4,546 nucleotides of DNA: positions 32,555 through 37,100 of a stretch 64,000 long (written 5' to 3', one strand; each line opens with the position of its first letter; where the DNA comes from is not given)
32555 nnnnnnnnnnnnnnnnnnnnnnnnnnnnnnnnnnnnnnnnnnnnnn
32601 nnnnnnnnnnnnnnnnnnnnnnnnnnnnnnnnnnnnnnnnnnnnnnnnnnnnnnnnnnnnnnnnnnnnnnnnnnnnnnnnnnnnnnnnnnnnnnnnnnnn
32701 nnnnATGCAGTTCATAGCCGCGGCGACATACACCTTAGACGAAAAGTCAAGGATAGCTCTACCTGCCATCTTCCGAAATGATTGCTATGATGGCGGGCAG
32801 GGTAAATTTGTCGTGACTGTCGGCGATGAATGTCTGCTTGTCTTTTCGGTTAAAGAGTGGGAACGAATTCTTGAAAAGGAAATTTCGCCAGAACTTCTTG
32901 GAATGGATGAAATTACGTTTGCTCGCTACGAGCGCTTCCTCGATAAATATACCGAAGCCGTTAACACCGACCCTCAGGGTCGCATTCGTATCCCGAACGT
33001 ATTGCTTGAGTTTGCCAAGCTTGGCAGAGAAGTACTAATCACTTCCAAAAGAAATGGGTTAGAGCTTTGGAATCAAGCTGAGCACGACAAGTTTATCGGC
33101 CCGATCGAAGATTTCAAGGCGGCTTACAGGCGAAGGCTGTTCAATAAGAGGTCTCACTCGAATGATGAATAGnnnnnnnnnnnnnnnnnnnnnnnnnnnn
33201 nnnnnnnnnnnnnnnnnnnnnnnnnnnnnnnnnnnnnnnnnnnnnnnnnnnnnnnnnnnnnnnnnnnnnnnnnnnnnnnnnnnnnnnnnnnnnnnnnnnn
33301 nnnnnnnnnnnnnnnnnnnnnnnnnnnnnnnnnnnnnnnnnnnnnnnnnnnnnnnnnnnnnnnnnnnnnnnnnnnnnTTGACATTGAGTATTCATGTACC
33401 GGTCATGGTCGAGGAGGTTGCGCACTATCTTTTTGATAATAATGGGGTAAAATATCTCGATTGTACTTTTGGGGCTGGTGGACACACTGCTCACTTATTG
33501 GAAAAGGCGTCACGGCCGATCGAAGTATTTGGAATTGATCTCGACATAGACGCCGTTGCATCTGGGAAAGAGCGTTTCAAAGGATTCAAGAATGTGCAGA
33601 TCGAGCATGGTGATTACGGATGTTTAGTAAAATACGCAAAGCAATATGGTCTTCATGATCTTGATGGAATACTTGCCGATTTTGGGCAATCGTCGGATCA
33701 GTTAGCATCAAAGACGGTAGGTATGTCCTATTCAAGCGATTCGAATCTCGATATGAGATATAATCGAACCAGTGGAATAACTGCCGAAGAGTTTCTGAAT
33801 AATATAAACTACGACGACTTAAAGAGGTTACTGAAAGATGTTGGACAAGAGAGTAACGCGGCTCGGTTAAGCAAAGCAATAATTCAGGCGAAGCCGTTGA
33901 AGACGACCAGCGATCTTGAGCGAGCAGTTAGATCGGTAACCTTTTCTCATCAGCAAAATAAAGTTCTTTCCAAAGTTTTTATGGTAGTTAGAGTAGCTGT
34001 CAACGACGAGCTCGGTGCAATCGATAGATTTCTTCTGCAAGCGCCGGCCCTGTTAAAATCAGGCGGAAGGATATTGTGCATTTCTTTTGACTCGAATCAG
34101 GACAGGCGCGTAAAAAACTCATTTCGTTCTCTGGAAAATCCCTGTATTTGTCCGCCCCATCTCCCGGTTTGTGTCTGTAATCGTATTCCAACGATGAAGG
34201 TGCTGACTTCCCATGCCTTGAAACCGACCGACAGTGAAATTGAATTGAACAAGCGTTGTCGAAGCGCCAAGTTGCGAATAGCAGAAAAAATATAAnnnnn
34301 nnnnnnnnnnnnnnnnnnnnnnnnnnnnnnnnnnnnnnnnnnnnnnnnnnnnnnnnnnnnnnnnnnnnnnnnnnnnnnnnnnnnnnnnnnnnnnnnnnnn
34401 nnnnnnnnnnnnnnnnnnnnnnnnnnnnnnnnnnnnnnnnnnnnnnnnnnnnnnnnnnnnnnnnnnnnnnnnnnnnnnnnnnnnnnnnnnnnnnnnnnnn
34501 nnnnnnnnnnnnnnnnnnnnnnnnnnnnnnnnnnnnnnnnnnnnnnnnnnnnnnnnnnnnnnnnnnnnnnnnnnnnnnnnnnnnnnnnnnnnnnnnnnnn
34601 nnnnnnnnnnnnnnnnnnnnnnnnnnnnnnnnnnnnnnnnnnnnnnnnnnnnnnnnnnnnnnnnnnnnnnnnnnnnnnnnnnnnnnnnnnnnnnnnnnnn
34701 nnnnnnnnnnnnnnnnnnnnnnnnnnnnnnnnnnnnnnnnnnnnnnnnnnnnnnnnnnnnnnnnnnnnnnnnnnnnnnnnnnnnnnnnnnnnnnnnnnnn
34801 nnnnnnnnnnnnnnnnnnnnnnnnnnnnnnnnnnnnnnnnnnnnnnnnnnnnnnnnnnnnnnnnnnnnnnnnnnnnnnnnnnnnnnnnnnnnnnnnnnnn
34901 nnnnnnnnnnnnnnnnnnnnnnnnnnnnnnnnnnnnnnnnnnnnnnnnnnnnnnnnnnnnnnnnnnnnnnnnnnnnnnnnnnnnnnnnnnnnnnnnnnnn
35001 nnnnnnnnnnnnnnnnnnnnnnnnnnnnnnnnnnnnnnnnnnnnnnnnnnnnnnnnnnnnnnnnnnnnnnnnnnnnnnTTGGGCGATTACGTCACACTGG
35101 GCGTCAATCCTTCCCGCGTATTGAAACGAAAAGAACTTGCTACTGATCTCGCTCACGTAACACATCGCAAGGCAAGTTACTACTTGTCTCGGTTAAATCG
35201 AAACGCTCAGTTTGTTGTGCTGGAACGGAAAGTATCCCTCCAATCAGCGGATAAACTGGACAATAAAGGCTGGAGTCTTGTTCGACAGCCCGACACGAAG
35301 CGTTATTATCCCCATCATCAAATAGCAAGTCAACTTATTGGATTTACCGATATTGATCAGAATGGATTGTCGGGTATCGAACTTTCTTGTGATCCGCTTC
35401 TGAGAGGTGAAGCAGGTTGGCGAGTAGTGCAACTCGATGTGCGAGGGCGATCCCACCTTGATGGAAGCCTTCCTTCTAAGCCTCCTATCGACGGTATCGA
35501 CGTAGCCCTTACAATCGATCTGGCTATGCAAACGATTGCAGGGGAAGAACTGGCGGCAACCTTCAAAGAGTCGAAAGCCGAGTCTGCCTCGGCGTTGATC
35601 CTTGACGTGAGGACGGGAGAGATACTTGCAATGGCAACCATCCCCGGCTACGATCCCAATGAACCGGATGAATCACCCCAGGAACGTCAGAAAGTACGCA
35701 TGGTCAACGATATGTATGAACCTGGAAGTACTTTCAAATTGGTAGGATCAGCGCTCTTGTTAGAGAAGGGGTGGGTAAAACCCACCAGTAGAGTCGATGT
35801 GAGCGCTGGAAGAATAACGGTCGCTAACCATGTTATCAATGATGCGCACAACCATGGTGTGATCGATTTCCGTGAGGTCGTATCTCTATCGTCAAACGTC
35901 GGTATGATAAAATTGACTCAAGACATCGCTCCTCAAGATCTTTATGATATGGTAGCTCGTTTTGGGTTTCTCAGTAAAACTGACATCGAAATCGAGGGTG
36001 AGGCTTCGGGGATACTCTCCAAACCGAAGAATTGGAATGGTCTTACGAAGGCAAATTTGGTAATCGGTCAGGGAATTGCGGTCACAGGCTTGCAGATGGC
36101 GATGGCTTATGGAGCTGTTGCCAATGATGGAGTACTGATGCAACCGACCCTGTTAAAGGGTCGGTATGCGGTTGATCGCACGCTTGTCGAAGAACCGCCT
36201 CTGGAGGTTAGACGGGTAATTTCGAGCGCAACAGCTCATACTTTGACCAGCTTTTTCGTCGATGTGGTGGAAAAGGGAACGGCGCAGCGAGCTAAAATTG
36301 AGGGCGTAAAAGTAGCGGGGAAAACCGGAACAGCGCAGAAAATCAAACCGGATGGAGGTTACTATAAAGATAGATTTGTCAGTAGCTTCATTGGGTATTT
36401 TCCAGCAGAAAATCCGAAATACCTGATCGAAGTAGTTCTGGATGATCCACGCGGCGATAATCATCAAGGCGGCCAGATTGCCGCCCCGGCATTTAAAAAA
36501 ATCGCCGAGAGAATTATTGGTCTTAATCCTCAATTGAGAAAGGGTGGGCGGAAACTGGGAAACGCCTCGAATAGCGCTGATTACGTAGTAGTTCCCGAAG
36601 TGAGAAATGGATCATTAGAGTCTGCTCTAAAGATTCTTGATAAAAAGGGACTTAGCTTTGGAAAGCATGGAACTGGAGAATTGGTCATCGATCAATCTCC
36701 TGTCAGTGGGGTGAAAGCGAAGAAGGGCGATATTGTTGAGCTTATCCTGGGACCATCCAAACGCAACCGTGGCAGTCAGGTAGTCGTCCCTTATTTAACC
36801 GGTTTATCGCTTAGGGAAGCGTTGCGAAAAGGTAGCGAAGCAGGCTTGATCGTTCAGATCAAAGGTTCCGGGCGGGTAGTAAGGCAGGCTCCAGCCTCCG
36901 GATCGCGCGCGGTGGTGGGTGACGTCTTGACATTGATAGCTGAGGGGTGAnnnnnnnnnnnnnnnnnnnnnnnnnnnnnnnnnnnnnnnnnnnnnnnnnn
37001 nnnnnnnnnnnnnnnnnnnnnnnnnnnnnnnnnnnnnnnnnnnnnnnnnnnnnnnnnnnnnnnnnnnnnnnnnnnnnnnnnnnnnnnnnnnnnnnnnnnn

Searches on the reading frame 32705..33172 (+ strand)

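Call 74: search_protein_families(library=pfam, proteins=[window:32705-33172:+], max_evalue=0.00001)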
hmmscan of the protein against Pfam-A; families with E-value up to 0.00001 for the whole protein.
window:32705-33172:+ (155 aa): 1 family
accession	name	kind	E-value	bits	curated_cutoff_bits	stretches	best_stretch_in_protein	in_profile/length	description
PF02381.23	MraZ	-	6.4e-22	77.8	23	2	83-134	5-56/72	MraZ protein, putative antitoxin-like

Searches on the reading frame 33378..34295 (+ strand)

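Call 73: search_protein_families(library=pfam, proteins=[window:33378-34295:+], max_evalue=0.00001)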
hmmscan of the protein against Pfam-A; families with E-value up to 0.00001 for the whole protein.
window:33378-34295:+ (305 aa): 2 families
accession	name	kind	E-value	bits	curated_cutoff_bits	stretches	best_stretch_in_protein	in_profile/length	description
PF01795.25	Methyltransf_5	-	3e-79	267.1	27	1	5-305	3-309/309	MraW methylase family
PF13847.12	Methyltransf_31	-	1.2e-06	28.7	27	0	21-82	2-65/145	Methyltransferase domain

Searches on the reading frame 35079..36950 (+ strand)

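Call 74: search_protein_families(library=pfam, proteins=[window:35079-36950:+], max_evalue=0.00001)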
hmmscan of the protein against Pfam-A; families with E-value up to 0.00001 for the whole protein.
window:35079-36950:+ (623 aa): 3 families
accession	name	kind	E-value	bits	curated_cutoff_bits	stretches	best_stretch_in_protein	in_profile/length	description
PF00905.27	Transpeptidase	-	4e-71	240.1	22.1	1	171-476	2-298/299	Penicillin binding protein transpeptidase domain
PF03793.24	PASTA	-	1.6e-17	63.7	23.2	2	503-558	1-63/64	PASTA domain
PF03717.20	PBP_dimer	-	6.6e-08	33.6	24.4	1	6-124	25-174/180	Penicillin-binding Protein dimerisation domain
